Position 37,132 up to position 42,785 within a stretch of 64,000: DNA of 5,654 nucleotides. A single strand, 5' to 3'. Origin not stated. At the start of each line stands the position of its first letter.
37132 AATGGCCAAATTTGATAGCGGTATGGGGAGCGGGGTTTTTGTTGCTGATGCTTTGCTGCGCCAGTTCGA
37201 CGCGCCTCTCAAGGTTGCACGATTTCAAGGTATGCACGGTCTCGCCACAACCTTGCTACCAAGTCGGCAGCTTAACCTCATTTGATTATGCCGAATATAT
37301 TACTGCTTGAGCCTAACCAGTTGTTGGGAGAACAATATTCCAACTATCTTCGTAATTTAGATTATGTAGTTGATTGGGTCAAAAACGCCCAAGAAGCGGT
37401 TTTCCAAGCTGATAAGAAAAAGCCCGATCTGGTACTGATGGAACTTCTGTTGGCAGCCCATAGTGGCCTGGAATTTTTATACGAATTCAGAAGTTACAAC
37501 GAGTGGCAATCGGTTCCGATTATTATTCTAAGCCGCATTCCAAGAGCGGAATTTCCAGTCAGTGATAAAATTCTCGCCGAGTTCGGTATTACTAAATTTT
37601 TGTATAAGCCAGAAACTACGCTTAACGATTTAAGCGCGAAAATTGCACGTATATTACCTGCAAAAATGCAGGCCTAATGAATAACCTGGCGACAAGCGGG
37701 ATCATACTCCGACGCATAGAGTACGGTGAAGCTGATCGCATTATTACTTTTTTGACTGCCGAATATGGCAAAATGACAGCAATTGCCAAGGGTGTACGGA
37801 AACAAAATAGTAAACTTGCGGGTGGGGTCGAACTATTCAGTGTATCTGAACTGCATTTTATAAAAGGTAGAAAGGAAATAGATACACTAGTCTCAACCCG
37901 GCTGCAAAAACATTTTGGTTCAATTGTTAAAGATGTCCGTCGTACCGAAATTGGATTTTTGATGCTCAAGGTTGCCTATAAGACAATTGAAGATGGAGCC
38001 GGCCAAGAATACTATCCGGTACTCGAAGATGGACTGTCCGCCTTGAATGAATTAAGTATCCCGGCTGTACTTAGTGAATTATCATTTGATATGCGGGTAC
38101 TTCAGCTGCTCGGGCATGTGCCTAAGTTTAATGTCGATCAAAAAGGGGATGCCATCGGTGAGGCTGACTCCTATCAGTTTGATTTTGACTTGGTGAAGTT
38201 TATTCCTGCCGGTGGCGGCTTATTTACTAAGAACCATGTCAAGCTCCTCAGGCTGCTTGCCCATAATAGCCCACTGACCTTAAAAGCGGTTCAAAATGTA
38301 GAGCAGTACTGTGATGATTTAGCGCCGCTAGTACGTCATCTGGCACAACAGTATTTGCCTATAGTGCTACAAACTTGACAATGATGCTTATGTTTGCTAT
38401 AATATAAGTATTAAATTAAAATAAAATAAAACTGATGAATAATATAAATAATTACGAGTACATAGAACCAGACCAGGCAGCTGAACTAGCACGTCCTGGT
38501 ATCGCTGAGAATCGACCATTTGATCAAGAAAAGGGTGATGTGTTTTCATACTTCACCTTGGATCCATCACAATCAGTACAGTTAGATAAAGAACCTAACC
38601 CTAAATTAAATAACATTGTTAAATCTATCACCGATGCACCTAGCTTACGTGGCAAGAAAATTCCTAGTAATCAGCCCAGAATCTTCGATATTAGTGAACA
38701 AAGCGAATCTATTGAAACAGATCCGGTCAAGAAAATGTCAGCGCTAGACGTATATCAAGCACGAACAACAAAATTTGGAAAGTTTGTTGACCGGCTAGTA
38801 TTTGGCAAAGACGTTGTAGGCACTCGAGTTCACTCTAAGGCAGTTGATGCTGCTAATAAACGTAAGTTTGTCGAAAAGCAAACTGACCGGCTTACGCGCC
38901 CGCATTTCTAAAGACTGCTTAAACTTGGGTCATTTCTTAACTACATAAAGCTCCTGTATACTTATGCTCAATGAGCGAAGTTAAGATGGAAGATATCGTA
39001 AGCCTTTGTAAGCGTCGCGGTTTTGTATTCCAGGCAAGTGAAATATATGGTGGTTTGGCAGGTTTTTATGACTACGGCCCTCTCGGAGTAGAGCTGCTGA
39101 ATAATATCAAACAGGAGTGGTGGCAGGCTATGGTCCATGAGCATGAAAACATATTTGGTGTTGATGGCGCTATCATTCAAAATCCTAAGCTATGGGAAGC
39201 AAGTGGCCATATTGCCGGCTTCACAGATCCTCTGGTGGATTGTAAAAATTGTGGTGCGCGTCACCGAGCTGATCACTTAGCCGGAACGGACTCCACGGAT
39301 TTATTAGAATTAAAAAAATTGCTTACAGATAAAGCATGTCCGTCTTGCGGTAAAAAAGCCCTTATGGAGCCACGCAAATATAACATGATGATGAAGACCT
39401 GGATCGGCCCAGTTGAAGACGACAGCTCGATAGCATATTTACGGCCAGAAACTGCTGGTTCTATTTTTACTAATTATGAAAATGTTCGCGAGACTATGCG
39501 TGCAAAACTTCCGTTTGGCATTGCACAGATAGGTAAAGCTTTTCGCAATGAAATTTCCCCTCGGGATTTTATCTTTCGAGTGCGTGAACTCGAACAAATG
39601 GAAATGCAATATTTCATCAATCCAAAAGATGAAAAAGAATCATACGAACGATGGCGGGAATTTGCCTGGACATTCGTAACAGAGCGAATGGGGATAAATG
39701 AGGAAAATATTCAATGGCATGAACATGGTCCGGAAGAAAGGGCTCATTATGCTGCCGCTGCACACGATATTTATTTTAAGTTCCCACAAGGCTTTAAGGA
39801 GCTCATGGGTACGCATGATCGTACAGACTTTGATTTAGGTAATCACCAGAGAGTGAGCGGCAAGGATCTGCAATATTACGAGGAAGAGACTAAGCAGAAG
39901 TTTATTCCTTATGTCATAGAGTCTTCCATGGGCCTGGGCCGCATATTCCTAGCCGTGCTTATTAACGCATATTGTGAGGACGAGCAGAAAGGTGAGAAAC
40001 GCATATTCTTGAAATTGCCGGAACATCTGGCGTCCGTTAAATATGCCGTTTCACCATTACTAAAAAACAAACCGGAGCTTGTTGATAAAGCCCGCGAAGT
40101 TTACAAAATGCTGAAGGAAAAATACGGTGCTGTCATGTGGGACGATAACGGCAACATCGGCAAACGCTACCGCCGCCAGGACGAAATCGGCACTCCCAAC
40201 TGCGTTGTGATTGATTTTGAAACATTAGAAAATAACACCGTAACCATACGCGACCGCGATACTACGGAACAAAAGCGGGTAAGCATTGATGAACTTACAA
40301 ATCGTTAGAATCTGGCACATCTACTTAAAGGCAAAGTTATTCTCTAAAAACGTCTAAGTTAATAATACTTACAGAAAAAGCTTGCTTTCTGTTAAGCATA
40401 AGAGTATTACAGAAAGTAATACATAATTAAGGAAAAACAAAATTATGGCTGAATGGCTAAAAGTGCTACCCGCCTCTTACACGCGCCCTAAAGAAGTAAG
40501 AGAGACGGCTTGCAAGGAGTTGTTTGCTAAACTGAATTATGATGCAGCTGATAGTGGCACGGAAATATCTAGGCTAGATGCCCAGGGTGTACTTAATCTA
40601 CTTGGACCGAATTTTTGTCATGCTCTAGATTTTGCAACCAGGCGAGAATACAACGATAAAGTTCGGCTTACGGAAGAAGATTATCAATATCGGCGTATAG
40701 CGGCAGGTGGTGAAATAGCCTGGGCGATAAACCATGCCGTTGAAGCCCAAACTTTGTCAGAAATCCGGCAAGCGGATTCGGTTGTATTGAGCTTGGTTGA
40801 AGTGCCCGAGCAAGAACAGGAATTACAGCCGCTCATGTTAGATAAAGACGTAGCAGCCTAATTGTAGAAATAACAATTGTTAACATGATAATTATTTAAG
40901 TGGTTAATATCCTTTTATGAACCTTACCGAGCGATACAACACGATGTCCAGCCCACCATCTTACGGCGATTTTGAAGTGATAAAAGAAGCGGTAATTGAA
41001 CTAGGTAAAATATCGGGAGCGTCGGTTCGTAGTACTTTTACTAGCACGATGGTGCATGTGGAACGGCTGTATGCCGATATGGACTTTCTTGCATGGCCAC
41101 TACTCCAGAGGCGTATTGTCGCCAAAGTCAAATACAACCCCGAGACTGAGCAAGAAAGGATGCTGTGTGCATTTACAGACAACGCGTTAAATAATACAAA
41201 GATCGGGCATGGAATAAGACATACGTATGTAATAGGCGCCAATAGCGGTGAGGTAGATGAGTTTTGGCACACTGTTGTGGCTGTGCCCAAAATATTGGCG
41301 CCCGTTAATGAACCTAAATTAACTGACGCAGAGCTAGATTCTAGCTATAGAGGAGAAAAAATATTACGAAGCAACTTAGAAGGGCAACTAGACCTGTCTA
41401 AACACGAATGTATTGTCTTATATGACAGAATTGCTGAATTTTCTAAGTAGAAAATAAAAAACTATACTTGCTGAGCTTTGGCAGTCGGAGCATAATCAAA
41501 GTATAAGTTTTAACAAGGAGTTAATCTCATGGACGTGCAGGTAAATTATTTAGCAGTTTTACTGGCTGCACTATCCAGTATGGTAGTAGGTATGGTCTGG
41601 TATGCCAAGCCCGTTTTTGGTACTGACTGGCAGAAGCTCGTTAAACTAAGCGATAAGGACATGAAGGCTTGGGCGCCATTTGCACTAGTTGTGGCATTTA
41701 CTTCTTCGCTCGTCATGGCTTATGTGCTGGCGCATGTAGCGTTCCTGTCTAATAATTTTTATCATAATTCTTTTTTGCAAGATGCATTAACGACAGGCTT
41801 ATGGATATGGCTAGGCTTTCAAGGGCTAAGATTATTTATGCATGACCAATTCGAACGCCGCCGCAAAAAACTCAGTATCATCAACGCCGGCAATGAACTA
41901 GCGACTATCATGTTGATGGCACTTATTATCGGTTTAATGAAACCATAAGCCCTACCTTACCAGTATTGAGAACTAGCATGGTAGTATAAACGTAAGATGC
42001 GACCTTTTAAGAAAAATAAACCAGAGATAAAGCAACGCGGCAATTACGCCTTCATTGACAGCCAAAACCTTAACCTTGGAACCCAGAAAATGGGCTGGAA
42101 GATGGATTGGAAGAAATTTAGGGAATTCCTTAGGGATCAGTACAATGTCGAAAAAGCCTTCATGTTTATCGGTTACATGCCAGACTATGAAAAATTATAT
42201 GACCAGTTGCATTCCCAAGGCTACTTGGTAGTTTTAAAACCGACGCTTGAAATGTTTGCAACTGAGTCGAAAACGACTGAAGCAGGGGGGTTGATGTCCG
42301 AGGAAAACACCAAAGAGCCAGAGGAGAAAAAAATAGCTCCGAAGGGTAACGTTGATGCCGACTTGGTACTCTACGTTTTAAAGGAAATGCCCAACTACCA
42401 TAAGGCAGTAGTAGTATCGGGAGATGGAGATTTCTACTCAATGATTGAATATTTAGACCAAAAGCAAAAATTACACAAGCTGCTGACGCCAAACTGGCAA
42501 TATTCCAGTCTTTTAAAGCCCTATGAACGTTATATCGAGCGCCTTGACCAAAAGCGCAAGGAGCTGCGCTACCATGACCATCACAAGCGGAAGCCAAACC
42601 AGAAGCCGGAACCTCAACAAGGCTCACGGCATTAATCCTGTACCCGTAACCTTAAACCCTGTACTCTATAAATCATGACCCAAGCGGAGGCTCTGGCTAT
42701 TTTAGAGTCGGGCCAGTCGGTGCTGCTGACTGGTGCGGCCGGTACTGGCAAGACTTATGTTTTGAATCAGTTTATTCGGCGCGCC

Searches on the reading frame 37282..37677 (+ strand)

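Call 82: search_protein_families(library=pfam, proteins=[window:37282-37677:+], max_evalue=0.01)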
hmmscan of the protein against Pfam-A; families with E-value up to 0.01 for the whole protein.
window:37282-37677:+ (131 aa): 1 family
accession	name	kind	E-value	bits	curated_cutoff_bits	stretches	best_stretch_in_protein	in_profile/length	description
PF00072.30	Response_reg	-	2.1e-12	47.6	30.2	1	6-119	1-108/111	Response regulator receiver domain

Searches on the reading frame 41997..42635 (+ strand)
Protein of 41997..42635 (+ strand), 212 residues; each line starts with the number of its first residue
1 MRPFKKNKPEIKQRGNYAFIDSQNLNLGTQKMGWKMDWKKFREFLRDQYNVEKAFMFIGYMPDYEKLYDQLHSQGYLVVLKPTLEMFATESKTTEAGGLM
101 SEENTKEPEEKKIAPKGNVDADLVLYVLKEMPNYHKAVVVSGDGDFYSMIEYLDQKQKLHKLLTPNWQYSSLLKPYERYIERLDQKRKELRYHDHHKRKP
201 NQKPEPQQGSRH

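Call 82: search_protein_families(library=pfam, proteins=[window:41997-42635:+], max_evalue=0.01)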
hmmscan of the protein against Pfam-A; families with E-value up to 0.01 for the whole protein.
window:41997-42635:+ (212 aa): 1 family
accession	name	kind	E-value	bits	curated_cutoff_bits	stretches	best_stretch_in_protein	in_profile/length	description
PF01936.24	NYN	-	6.9e-12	46.5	24.2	1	19-158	5-118/145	NYN domain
